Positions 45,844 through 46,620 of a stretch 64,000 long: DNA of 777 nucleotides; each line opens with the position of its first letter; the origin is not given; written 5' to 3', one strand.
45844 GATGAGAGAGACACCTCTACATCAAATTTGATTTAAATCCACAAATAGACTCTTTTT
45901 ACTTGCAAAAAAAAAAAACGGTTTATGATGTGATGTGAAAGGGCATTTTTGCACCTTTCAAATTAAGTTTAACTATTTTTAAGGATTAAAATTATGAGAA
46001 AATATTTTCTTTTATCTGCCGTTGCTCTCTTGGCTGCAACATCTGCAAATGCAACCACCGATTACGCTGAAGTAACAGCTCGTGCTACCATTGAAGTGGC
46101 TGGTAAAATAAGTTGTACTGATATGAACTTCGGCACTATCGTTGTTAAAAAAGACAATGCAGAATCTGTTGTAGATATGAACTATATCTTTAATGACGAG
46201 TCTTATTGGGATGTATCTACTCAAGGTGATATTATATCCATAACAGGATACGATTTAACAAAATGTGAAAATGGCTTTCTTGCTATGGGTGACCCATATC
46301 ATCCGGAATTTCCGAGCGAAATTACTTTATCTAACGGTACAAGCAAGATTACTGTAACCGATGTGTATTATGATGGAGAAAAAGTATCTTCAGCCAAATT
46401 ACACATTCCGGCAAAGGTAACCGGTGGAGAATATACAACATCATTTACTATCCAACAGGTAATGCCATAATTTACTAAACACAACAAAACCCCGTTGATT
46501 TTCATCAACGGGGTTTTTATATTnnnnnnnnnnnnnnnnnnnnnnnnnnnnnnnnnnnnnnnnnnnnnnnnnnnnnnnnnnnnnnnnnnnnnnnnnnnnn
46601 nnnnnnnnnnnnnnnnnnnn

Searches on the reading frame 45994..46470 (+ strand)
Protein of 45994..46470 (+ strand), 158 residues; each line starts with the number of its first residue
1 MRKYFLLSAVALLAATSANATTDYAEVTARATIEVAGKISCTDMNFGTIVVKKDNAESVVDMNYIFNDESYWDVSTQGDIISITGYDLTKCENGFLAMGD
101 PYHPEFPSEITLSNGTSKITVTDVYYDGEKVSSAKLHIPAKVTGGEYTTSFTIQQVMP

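Call 11: search_protein_families(library=pfam, proteins=[window:45994-46470:+], max_evalue=1)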
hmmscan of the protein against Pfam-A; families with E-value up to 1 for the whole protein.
window:45994-46470:+ (158 aa): 2 families
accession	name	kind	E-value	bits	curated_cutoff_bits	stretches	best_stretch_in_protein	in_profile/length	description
PF09136.16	Glucodextran_B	-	0.031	14.6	27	0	106-133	48-75/83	Glucodextranase, domain B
PF12985.13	DUF3869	-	0.15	12.7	24.5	0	111-153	45-83/85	Domain of unknown function (DUF3869)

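Call 12: search_protein_families(library=ncbifam, proteins=[window:45994-46470:+], max_evalue=1)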
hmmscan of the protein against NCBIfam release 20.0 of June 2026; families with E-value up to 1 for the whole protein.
window:45994-46470:+ (158 aa): 1 family
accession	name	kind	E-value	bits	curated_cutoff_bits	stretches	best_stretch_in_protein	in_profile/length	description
TIGR02448.1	TIGR02448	subfamily_domain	0.1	12.9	53.85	1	1-60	1-62/101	conserverd hypothetical protein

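Call 27: find_encoding_contigs(protein=window:45994-46470:+, flank=1200, max_places=10)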
Protein window:45994-46470:+ (158 aa): 3 contigs read that carry it; 2 places shown.
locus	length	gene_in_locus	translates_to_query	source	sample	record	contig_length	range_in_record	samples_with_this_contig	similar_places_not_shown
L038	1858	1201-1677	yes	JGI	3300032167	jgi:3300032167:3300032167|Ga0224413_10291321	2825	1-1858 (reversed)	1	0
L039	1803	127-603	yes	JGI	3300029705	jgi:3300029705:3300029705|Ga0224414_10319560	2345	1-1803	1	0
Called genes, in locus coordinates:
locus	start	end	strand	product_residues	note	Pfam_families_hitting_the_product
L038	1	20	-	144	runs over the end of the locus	-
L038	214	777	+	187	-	PF13302:Acetyltransf_3, PF00583:Acetyltransf_1, PF13420:Acetyltransf_4 (weak)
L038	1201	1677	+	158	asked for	-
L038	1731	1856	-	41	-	?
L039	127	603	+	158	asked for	-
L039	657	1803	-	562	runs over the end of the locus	?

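Call 34: find_homologous_proteins(query=window:45994-46470:+)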
Query window:45994-46470:+ (158 aa): 159 proteins with E <= 0.001 among 271 candidates; the best 120 are listed.
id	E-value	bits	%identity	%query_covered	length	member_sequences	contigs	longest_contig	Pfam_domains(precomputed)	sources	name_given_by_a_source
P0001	1.8e-98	345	100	100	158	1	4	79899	-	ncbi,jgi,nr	ncbi:MAG: hypothetical protein E7016_02055 [Alphaproteobacteria bacterium]|nr:hypothetical protein [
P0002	6.0e-33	132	54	97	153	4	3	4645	PF14352.12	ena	-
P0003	1.1e-31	128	48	97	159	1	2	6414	PF14352.12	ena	-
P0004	1.7e-30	124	49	97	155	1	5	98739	-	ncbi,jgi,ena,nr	ncbi:MAG: hypothetical protein E7016_00900 [Alphaproteobacteria bacterium]|nr:hypothetical protein [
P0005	1.7e-30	124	50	97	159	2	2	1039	PF14352.12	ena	-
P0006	3.1e-30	123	48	99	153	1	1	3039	PF14352.12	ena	-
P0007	6.6e-30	122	51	97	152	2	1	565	-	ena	-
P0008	9.8e-30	122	51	97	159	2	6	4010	PF14352.12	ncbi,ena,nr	ncbi:MAG: DUF4402 domain-containing protein [Alphaproteobacteria bacterium]|nr:DUF4402 domain-contai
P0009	1.2e-29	121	46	99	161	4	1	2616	PF14352.12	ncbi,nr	ncbi:MAG: DUF4402 domain-containing protein [Alphaproteobacteria bacterium]|nr:DUF4402 domain-contai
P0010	2.3e-29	121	46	97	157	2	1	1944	-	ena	-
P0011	3.6e-29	120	51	97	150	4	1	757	-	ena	-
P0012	1.8e-28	118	46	97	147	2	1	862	PF14352.12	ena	-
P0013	4.2e-28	116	47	97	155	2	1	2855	PF14352.12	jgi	-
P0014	6.2e-28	116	48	97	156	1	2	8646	PF14352.12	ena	-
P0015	6.3e-28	116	47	96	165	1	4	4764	PF14352.12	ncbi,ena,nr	ncbi:MAG: DUF4402 domain-containing protein [Alphaproteobacteria bacterium]|nr:DUF4402 domain-contai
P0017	1.3e-27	115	50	97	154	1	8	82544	PF14352.12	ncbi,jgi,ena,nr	ncbi:MAG: DUF4402 domain-containing protein [Alphaproteobacteria bacterium]|nr:DUF4402 domain-contai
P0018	1.5e-27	115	52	97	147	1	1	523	PF14352.12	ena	-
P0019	2.5e-27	114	47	96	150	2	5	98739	PF14352.12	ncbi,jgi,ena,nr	ncbi:MAG: hypothetical protein E7016_00930 [Alphaproteobacteria bacterium]|nr:hypothetical protein [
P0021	4.9e-27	113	45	99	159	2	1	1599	PF14352.12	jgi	-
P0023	6.4e-27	113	48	97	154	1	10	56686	-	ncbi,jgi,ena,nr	ncbi:MAG: hypothetical protein E7016_02660 [Alphaproteobacteria bacterium]|nr:hypothetical protein [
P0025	1.0e-26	112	50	97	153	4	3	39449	PF14352.12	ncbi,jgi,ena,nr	ncbi:MAG: hypothetical protein E7016_03865 [Alphaproteobacteria bacterium]|nr:hypothetical protein [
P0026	1.2e-26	112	45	97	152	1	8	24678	PF14352.12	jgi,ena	-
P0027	1.4e-26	112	47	97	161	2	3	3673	PF14352.12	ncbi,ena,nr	ncbi:MAG: DUF4402 domain-containing protein [Alphaproteobacteria bacterium]|nr:DUF4402 domain-contai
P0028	1.7e-26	111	47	99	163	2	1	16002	PF14352.12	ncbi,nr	ncbi:MAG: DUF4402 domain-containing protein [Alphaproteobacteria bacterium]|nr:DUF4402 domain-contai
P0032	3.0e-26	110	47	97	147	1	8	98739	PF14352.12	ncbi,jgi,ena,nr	ncbi:MAG: DUF4402 domain-containing protein [Alphaproteobacteria bacterium]|nr:DUF4402 domain-contai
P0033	3.6e-26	110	45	99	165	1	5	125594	PF14352.12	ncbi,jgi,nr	ncbi:MAG: DUF4402 domain-containing protein [Alphaproteobacteria bacterium]|nr:DUF4402 domain-contai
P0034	3.7e-26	110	48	98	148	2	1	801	PF14352.12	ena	-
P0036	8.4e-26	109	48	97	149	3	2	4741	PF14352.12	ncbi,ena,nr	ncbi:MAG: DUF4402 domain-containing protein [Alphaproteobacteria bacterium]|nr:DUF4402 domain-contai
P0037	1.2e-25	108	45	98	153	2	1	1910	PF14352.12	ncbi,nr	ncbi:MAG: DUF4402 domain-containing protein [Alphaproteobacteria bacterium]|nr:DUF4402 domain-contai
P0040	1.9e-25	108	46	99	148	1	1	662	PF14352.12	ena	-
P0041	2.4e-25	107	46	99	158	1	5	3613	PF14352.12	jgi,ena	-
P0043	3.8e-25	107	47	98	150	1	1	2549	PF14352.12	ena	-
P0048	1.4e-24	105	45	99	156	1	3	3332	PF14352.12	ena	-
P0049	1.8e-24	105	46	97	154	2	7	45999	PF14352.12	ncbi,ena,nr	ncbi:MAG: DUF4402 domain-containing protein [Alphaproteobacteria bacterium]|nr:DUF4402 domain-contai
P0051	4.9e-24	103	46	99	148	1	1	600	PF14352.12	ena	-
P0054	7.7e-24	103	48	97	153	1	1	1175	PF14352.12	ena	-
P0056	1.0e-23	102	44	97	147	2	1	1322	PF14352.12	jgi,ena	-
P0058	1.2e-23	102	45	98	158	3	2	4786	PF14352.12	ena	-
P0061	1.8e-23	101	45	97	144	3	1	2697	PF14352.12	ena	-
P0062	2.1e-23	101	46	97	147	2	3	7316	PF14352.12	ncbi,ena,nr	ncbi:MAG: DUF4402 domain-containing protein [Alphaproteobacteria bacterium]|nr:DUF4402 domain-contai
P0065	3.9e-23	100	48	97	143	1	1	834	PF14352.12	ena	-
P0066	4.4e-23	100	44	98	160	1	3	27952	PF14352.12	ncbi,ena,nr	ncbi:MAG: DUF4402 domain-containing protein [Alphaproteobacteria bacterium]|nr:DUF4402 domain-contai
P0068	1.0e-22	99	49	97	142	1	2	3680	PF14352.12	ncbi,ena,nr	ncbi:MAG: hypothetical protein IJF12_00965 [Alphaproteobacteria bacterium]|nr:hypothetical protein [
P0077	2.8e-22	98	46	98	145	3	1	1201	PF14352.12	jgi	-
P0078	4.1e-22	97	45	97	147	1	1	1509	PF14352.12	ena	-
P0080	5.7e-22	97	46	97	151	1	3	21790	PF14352.12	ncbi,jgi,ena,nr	ncbi:MAG: DUF4402 domain-containing protein [Alphaproteobacteria bacterium]|nr:DUF4402 domain-contai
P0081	7.1e-22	96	43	97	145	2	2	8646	PF14352.12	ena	-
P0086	2.3e-21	95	45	97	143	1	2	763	PF14352.12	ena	-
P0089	2.7e-21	94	45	97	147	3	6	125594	PF14352.12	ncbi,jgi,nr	ncbi:MAG: hypothetical protein E7016_00350 [Alphaproteobacteria bacterium]|nr:hypothetical protein [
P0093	5.3e-21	93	45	97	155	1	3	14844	PF14352.12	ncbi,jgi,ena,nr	ncbi:MAG: DUF4402 domain-containing protein [Alphaproteobacteria bacterium]|nr:DUF4402 domain-contai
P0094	5.5e-21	93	51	72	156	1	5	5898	PF14352.12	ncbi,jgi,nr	ncbi:MAG: DUF4402 domain-containing protein [Alphaproteobacteria bacterium]|nr:DUF4402 domain-contai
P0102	2.7e-20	91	44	97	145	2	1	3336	PF14352.12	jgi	-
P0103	2.9e-20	91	44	99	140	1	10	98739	-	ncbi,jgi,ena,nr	ncbi:MAG: hypothetical protein E7016_00950 [Alphaproteobacteria bacterium]|nr:hypothetical protein [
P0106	8.0e-20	90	41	97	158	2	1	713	PF14352.12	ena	-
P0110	1.5e-19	89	45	98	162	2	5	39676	PF14352.12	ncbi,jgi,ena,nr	ncbi:MAG: DUF4402 domain-containing protein [Alphaproteobacteria bacterium]|nr:DUF4402 domain-contai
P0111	1.8e-19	88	44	97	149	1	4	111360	PF14352.12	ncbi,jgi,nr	ncbi:MAG: hypothetical protein E7016_04995 [Alphaproteobacteria bacterium]|nr:hypothetical protein [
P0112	2.1e-19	88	42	87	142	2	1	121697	-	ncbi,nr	ncbi:MAG: DUF4402 domain-containing protein [Alphaproteobacteria bacterium]|nr:DUF4402 domain-contai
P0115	2.5e-19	88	45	97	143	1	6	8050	-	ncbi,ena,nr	ncbi:MAG: hypothetical protein IJF12_03245 [Alphaproteobacteria bacterium]|nr:hypothetical protein [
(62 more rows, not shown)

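Call 35: find_encoding_contigs(protein=P0103, flank=10000, max_places=10)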
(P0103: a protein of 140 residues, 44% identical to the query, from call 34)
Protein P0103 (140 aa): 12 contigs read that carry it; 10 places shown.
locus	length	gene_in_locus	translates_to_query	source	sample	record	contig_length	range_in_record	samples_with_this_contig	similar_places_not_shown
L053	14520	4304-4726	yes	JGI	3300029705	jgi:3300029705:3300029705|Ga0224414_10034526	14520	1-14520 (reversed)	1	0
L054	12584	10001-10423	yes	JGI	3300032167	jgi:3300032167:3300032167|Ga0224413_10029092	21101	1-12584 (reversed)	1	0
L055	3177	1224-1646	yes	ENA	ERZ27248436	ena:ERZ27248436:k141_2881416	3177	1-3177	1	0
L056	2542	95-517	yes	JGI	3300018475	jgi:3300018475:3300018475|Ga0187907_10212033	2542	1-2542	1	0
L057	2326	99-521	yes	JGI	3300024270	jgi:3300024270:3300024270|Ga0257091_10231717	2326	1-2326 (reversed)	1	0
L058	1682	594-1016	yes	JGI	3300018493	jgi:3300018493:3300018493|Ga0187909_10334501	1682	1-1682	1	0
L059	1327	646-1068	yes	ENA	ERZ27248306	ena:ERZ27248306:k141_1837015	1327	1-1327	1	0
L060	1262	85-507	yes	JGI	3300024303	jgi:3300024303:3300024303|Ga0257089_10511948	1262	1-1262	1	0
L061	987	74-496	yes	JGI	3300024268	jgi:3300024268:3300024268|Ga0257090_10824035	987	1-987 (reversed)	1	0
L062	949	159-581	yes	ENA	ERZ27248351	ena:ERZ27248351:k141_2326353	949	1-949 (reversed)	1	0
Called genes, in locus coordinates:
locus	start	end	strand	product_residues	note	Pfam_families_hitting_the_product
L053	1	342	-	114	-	?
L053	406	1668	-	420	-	PF04794:YdjC, PF04138:GtrA_DPMS_TM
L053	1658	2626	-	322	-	PF00535:Glycos_transf_2, PF10111:Glyco_tranf_2_2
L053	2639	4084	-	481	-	PF13231:PMT_2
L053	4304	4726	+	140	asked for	-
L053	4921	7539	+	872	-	PF00171:Aldedh, PF00465:Fe-ADH, PF13685:Fe-ADH_2 (weak), PF25137:ADH_Fe_C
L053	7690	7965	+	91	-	PF01381:HTH_3 (weak)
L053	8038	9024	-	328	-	-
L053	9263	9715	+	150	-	PF14352:DUF4402 (faint)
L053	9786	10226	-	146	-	PF02590:SPOUT_MTase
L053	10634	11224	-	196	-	PF00800:PDT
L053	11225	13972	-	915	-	PF02739:5_3_exonuc_N, PF01367:5_3_exonuc, PF01612:DNA_pol_A_exo1, PF00476:DNA_pol_A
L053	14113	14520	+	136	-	?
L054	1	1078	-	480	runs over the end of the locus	PF02386:TrkH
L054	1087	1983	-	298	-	-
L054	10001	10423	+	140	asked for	-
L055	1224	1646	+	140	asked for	-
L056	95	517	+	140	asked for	-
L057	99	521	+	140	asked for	-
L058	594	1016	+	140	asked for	-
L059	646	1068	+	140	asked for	-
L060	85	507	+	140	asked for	-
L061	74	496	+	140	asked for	-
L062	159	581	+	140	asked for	-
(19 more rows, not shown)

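Call 36: find_encoding_contigs(protein=P0023, flank=10000, max_places=10)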
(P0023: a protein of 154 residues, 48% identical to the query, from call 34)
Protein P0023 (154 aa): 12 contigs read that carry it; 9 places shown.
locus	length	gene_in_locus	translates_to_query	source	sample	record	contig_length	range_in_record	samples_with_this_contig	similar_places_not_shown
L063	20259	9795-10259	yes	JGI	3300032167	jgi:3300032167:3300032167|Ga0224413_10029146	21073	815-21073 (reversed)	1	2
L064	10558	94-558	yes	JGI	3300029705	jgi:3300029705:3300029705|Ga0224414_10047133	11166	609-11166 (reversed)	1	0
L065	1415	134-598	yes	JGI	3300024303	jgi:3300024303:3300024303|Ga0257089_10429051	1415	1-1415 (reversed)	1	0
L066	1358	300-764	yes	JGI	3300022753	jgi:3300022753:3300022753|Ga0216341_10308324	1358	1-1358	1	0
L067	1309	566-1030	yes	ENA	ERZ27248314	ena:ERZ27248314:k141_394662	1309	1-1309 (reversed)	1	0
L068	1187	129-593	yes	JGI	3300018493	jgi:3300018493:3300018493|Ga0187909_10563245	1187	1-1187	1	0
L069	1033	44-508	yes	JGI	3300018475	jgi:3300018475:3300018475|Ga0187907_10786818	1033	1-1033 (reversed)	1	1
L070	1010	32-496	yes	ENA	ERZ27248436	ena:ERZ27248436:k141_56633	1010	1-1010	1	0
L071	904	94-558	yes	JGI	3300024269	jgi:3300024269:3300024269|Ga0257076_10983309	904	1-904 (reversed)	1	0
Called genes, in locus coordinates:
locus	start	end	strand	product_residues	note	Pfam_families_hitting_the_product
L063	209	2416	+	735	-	PF01590:GAF (weak), PF13185:GAF_2, PF13492:GAF_3 (faint), PF05524:PEP-utilisers_N, PF00391:PEP-utilizers, PF02896:PEP-utilizers_C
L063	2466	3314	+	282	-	PF13413:HTH_25, PF13464:RodZ_C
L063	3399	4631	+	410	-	PF01409:tRNA-synt_2d (faint), PF13393:tRNA-synt_His, PF00152:tRNA-synt_2 (faint), PF00587:tRNA-synt_2b, PF03129:HGTP_anticodon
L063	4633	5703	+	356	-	PF03462:PCRF, PF00472:RF-1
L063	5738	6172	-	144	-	-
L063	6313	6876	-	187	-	PF07081:DUF1349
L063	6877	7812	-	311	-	PF00226:DnaJ, PF01556:DnaJ_C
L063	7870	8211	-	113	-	-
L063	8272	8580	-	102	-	-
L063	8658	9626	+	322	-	PF06258:Mito_fiss_Elm1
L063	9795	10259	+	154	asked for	-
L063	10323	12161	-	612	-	PF02518:HATPase_c (weak), PF13589:HATPase_c_3, PF00183:HSP90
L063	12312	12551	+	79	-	PF00037:Fer4 (weak), PF12797:Fer4_2 (faint), PF12837:Fer4_6 (weak), PF13237:Fer4_10 (weak), PF14697:Fer4_21 (faint), PF12838:Fer4_7 (weak), PF13187:Fer4_9 (weak), PF00037:Fer4 (weak), +2 more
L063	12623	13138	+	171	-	PF05656:DUF805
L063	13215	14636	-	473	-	-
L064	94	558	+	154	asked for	-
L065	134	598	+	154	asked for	-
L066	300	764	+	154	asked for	-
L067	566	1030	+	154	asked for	-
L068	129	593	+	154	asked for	-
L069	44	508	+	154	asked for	-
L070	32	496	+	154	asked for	-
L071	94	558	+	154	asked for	-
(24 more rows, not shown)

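Call 50: predict_structure(alignment_id=A4)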
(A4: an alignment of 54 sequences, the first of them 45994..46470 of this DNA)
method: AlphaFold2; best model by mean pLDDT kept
length: 158 residues; sequences in the alignment: 54
mean_pLDDT: 83.5   pTM: 0.75
mean pLDDT of the five models: 83.5, 83.2, 82.0, 81.5, 78.1
residues with pLDDT >= 90: 77; 70-90: 47; 50-70: 31; < 50: 3
segments of 3 or more residues with pLDDT < 50: 18-20
pLDDT, mean of each block of 10 residues (from residue 1): 57 50 75 72 95 97 89 96 94 64 87 97 91 96 96 80
secondary structure, 60 per line:
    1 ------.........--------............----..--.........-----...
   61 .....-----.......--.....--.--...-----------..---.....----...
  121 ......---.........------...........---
elements in order: H7-15 E24-35 E44-52 E58-65 E71-77 E80-84 E90-92 E109-113 E118-126 E130-138 E145-155

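Call 55: fold_search(model_id=the predicted structure, library=pdb)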
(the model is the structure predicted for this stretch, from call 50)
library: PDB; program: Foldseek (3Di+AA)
matches with E <= 10: 660; with E <= 0.001: 0
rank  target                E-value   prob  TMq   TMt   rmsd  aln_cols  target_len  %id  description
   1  4k3g_B                1.3e-01  0.08  0.14  0.17  13.5       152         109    5  Immunoglobulin lambda variable domain L5(L89S) fluorogen activating protein (released 2013-10-09)
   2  5e6i_A                1.4e-01  0.07  0.13  0.12  15.6       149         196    9  Crystal structure of TCR PF8 in complex with flu MP(58-66) epitope presented by HLA-A2 (released 2016-10-19)
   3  2x6b                  1.7e-01  0.09  0.15  0.10  18.1       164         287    8  Potassium Channel from Magnetospirillum Magnetotacticum (released 2010-06-23)
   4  7elx_C                2.2e-01  0.08  0.15  0.18  14.3       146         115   13  The crystal structure of CTLA-4 and Fab (released 2021-06-30)
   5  6wh9_I                2.5e-01  0.09  0.18  0.15  19.4       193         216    8  Ketoreductase from module 1 of the 6-deoxyerythronolide B synthase (KR1) in complex with antibody fragment (Fab) 1D10 (released 2020-09-09)
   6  4lp8                  2.8e-01  0.14  0.15  0.10  13.5        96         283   10  A Novel Open-State Crystal Structure of the Prokaryotic Inward Rectifier KirBac3.1 (released 2013-11-20)
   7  8w2e_F                2.8e-01  0.08  0.16  0.13  17.7       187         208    8  SARS-CoV-2 M protein dimer in complex with JNJ-9676 and Fab-B (released 2025-01-29)
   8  3qeq_D                3.1e-01  0.06  0.12  0.11  15.4       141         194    8  The complex between TCR DMF4 and human Class I MHC HLA-A2 with the bound MART-1(27-35) nonameric peptide (released 2011-07-06)
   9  3q5y_C                3.2e-01  0.06  0.14  0.11  21.0       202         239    8  V beta/V beta homodimerization-based pre-TCR model suggested by TCR beta crystal structures (released 2011-03-09)
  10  5e56                  3.4e-01  0.04  0.13  0.14  15.1       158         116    9  Crystal structure of mouse CTLA-4 (released 2015-10-28)
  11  7adi_A                3.6e-01  0.08  0.17  0.11  16.9       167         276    8  KirBac3.1 W46R: role of a highly conserved tryptophan at the membrane-water interface of Kir channel (released 2022-01-12)
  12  8u0y_C                3.6e-01  0.06  0.13  0.12  14.6       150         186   10  Bacterial protein cpx (released 2024-09-04)
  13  4wkz_B                3.8e-01  0.08  0.19  0.17  13.9       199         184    7  Complex of autonomous ScaG cohesin CohG and X-doc domains (released 2015-12-23)
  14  1xl4_A                4.0e-01  0.08  0.17  0.11  16.6       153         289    8  Intermediate gating structure 1 of the inwardly rectifying K+ channel KirBac3.1 (released 2004-12-07)
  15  1s3r_A                4.0e-01  0.08  0.18  0.08  16.0       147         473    8  Crystal structure of the human-specific toxin intermedilysin (released 2005-01-25)
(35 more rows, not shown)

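Call 64: find_encoding_contigs(protein=P0014, flank=10000, max_places=6)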
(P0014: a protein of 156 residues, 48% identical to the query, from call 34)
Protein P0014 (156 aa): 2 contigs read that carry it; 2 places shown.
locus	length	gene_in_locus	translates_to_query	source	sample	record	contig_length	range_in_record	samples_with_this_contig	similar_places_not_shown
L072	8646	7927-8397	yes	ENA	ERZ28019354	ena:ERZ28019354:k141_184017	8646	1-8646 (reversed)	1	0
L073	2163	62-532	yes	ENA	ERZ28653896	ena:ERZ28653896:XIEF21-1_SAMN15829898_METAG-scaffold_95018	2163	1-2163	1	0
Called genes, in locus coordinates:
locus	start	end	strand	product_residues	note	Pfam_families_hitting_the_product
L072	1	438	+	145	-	PF14352:DUF4402 (faint)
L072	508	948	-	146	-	PF02590:SPOUT_MTase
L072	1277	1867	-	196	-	PF00800:PDT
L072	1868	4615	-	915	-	PF02739:5_3_exonuc_N, PF01367:5_3_exonuc, PF01612:DNA_pol_A_exo1, PF00476:DNA_pol_A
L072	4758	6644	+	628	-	PF00912:Transgly, PF00905:Transpeptidase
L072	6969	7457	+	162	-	-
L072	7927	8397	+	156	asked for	PF14352:DUF4402 (weak)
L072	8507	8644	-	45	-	?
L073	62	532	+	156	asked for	PF14352:DUF4402 (weak)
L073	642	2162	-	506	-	?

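Call 65: find_encoding_contigs(protein=P0112, flank=10000, max_places=6)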
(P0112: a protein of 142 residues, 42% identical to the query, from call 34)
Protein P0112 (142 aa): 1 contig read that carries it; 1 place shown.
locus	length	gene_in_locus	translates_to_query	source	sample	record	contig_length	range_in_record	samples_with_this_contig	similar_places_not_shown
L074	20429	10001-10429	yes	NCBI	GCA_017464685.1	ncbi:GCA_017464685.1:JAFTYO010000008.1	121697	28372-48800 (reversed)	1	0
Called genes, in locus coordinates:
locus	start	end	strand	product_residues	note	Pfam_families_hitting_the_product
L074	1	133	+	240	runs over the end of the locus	PF18912:DZR_2, PF00156:Pribosyltran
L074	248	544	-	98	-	-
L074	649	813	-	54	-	-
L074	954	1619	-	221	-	PF00702:Hydrolase, PF13419:HAD_2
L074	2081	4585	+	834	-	PF02861:Clp_N, PF23569:NBD_SMAX1 (weak), PF00004:AAA, PF17871:AAA_lid_9, PF00004:AAA, PF07724:AAA_2, PF07728:AAA_5, PF10431:ClpB_D2-small, +10 more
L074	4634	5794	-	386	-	PF00155:Aminotran_1_2 (weak), PF01041:DegT_DnrJ_EryC1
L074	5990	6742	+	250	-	PF04333:MlaA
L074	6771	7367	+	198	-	PF05494:MlaC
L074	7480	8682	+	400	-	-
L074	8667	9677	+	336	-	-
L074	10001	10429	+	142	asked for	-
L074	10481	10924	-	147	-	-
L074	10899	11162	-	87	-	-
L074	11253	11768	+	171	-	-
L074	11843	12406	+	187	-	PF08207:EFP_N, PF01132:EFP, PF09285:Elong-fact-P_C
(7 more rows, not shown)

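Call 74: find_encoding_contigs(protein=P0115, flank=8000, max_places=8)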
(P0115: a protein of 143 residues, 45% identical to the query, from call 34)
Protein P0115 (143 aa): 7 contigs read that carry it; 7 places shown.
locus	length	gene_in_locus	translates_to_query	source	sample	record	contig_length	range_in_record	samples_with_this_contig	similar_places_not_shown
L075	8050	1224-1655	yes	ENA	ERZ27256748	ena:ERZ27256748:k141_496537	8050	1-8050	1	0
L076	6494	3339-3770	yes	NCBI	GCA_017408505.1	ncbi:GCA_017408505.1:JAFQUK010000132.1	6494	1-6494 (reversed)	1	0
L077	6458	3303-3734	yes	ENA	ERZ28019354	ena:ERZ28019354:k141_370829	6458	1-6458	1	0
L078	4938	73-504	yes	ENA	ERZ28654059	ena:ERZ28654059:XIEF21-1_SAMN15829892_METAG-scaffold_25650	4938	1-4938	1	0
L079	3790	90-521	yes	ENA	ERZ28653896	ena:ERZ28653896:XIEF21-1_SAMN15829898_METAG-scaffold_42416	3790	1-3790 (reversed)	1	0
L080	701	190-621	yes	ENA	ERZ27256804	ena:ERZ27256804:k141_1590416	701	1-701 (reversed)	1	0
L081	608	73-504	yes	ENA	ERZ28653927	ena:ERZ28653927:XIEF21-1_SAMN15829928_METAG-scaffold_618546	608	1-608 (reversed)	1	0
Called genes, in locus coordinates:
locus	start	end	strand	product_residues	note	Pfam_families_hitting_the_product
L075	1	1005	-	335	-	?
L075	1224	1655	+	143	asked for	-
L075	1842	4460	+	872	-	PF00171:Aldedh, PF00465:Fe-ADH, PF13685:Fe-ADH_2 (weak), PF25137:ADH_Fe_C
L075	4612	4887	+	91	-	PF01381:HTH_3 (weak)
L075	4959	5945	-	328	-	-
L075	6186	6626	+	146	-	PF14352:DUF4402 (faint)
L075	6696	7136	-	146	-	PF02590:SPOUT_MTase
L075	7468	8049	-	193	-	?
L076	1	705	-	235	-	PF04794:YdjC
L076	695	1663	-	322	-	PF00535:Glycos_transf_2, PF10111:Glyco_tranf_2_2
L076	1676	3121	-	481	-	PF13231:PMT_2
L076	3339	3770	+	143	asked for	-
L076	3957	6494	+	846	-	PF00171:Aldedh, PF00465:Fe-ADH, PF13685:Fe-ADH_2 (weak), PF25137:ADH_Fe_C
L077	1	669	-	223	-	?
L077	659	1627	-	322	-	PF00535:Glycos_transf_2, PF10111:Glyco_tranf_2_2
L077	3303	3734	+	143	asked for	-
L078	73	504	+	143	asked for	-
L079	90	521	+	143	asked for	-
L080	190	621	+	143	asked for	-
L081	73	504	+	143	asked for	-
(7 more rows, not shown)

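Call 75: find_encoding_contigs(protein=P0028, flank=10000, max_places=4)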
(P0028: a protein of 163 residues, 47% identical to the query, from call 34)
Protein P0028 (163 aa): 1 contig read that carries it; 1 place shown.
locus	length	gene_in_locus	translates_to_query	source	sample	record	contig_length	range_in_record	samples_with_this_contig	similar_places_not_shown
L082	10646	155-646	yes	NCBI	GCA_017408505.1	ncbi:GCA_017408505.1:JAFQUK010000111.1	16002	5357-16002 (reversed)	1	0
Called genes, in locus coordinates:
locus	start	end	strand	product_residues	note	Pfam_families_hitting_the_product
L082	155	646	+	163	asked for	PF14352:DUF4402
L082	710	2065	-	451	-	PF00512:HisKA, PF02518:HATPase_c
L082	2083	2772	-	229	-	PF00072:Response_reg, PF00486:Trans_reg_C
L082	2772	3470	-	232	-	PF01066:CDP-OH_P_transf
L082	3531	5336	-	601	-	PF01541:GIY-YIG, PF27096:UvrC_M, PF02151:UVR, PF22920:UvrC_RNaseH, PF08459:UvrC_RNaseH_dom, PF12826:HHH_2 (faint), PF14520:HHH_5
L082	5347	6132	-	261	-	PF02535:Zip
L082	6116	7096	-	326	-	PF01156:IU_nuc_hydro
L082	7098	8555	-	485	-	PF02934:GatB_N, PF02637:GatB_Yqey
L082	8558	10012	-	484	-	PF01425:Amidase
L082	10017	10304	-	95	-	PF02686:GatC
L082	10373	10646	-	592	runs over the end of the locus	PF01972:SDH_protease (faint), PF00574:CLP_protease (faint), PF01343:Peptidase_S49, PF25145:NfeD1b_N (weak), PF01343:Peptidase_S49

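Call 81: search_solved_structures(query=A4, max_evalue=1)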
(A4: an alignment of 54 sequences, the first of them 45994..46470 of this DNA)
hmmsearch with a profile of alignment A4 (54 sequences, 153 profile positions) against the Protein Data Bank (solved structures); distinct sequences matched with E-value up to 1: 5.
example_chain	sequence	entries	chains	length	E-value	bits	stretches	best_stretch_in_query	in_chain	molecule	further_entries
5fqg_A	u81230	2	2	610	0.56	13.8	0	63-151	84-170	BETA-N-ACETYLGALACTOSAMINIDASE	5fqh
5fqe_A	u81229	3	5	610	0.58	13.7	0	63-151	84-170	BETA-N-ACETYLGALACTOSAMINIDASE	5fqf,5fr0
8jmw_A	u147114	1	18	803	0.7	13.5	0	94-150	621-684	S8 family serine peptidase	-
5l7v_A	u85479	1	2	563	0.71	13.4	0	122-150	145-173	glycoside hydrolase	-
5l7r_A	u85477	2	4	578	0.74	13.4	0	122-150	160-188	glycoside hydrolase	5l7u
